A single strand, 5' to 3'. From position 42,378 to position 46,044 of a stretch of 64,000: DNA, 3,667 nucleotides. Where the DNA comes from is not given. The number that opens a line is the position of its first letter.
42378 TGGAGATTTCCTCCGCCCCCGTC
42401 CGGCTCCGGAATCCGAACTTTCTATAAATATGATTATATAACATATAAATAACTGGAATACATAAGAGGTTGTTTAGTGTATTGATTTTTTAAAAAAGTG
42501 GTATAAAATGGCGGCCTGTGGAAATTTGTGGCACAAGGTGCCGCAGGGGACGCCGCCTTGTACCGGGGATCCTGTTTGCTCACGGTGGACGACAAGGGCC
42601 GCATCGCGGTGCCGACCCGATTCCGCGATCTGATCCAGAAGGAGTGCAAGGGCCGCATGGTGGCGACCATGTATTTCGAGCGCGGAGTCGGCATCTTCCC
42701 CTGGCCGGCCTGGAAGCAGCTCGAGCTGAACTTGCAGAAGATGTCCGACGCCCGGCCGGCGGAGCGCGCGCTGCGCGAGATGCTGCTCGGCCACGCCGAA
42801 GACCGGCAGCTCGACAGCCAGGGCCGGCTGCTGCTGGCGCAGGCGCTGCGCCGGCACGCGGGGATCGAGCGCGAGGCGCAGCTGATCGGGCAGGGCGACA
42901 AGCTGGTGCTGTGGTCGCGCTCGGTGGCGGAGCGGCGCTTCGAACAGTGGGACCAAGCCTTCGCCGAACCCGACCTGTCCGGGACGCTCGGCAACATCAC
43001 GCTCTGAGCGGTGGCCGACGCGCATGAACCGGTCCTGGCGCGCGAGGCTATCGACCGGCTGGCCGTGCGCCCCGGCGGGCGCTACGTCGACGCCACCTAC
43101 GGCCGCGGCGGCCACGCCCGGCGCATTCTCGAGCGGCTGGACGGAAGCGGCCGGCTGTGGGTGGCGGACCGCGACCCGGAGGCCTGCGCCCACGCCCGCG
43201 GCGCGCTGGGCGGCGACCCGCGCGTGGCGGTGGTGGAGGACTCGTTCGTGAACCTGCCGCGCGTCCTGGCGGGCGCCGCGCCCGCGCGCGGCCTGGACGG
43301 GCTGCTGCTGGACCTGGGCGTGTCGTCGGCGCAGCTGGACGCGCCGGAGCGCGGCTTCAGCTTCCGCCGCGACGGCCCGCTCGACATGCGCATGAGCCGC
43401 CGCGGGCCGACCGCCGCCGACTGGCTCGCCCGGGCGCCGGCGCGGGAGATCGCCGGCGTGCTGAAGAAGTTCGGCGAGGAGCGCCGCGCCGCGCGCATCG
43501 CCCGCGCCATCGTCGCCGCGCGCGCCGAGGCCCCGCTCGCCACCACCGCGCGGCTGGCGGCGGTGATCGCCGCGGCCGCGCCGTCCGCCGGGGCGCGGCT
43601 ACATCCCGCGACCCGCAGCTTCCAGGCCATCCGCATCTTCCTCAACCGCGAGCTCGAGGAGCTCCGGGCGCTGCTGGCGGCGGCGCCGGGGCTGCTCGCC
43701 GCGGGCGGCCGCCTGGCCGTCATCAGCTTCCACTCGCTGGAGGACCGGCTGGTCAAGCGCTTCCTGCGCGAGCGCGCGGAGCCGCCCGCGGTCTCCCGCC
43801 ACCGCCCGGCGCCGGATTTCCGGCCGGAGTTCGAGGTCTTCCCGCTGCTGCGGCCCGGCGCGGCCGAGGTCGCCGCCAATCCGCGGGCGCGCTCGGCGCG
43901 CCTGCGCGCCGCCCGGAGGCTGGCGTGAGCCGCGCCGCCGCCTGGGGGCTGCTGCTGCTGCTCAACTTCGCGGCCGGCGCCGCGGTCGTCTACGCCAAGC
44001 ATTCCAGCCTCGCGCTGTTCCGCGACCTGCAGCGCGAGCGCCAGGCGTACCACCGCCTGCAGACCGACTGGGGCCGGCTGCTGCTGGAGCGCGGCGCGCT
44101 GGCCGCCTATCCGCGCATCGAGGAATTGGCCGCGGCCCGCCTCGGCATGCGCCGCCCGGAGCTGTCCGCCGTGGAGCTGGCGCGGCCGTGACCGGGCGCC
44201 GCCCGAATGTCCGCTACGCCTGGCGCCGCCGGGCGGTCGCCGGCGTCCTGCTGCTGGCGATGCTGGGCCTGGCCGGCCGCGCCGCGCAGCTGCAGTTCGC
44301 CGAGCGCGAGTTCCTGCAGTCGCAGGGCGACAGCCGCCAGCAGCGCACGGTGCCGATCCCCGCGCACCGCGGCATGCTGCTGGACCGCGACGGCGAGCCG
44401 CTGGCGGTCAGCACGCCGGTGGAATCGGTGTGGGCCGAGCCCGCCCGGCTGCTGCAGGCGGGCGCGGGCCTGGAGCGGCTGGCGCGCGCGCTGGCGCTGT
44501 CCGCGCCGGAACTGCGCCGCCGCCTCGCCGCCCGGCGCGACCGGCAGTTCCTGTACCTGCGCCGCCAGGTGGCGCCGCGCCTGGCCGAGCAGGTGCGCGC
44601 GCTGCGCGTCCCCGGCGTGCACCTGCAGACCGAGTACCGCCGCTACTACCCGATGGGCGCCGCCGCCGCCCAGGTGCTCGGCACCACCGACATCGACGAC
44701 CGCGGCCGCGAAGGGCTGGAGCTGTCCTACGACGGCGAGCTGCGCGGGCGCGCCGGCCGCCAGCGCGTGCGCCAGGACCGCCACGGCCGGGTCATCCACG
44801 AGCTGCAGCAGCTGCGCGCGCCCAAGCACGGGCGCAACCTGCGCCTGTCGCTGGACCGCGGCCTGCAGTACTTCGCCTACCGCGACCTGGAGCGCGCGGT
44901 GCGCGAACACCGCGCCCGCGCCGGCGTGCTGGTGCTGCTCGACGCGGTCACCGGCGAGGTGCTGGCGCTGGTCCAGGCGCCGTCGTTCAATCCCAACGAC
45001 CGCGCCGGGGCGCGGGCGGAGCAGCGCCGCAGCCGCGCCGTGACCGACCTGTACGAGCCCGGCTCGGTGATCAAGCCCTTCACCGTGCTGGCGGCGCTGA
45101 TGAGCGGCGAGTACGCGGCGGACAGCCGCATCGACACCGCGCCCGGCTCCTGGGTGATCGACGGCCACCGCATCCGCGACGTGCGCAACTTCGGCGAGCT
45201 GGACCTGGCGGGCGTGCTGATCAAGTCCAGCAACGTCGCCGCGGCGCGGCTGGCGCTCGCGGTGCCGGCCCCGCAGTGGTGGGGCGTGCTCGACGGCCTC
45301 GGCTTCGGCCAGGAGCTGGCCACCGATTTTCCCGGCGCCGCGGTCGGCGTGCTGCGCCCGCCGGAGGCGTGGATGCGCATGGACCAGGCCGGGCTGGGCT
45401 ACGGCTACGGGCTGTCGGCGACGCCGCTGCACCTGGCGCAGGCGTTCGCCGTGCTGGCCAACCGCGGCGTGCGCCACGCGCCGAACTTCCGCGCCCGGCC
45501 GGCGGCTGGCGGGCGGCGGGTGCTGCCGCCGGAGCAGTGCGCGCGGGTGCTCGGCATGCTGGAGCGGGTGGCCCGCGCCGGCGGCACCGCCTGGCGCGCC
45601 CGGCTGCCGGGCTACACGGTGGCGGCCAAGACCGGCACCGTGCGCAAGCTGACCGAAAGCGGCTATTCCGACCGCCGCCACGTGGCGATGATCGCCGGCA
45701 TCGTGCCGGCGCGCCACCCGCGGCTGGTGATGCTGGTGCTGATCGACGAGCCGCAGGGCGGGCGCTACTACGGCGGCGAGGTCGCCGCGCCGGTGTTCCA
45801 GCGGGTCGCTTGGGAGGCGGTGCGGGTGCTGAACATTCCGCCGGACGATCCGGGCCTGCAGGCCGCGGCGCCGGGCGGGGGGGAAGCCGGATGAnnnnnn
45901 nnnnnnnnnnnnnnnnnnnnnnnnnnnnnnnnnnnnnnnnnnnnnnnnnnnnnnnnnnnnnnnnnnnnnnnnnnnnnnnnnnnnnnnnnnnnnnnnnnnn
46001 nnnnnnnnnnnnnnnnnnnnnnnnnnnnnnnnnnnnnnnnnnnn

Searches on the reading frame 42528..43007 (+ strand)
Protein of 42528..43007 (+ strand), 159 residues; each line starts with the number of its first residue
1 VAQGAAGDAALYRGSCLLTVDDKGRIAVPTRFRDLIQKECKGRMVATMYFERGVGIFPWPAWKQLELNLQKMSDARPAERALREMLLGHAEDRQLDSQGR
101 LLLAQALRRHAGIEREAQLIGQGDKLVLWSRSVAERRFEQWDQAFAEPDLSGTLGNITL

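Call 37: search_protein_families(library=pfam, proteins=[window:42528-43007:+])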
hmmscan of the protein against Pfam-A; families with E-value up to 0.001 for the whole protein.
window:42528-43007:+ (159 aa): 1 family
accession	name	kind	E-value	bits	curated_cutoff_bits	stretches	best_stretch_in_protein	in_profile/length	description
PF02381.23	MraZ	-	7e-22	77.6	23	2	86-133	1-48/72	MraZ protein, putative antitoxin-like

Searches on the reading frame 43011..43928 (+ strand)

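Call 37: search_protein_families(library=pfam, proteins=[window:43011-43928:+])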
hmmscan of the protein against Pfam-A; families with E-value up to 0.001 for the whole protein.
window:43011-43928:+ (305 aa): 1 family
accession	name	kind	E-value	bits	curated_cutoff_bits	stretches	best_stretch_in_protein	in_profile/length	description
PF01795.25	Methyltransf_5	-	5.9e-91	305.6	27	1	4-303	3-308/309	MraW methylase family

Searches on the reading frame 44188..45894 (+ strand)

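Call 37: search_protein_families(library=pfam, proteins=[window:44188-45894:+])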
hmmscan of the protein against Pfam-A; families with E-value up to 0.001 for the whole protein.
window:44188-45894:+ (568 aa): 3 families
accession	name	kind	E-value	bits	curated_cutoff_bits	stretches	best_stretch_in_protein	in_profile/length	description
PF00905.27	Transpeptidase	-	4.2e-62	210.5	22.1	1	246-540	1-297/299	Penicillin binding protein transpeptidase domain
PF03717.20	PBP_dimer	-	1.6e-22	81.2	24.4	1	56-206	1-179/180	Penicillin-binding Protein dimerisation domain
PF21922.1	PBP_dimer_2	-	0.0006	20.5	27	0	147-195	20-67/83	Penicillin binding protein A dimerisation domain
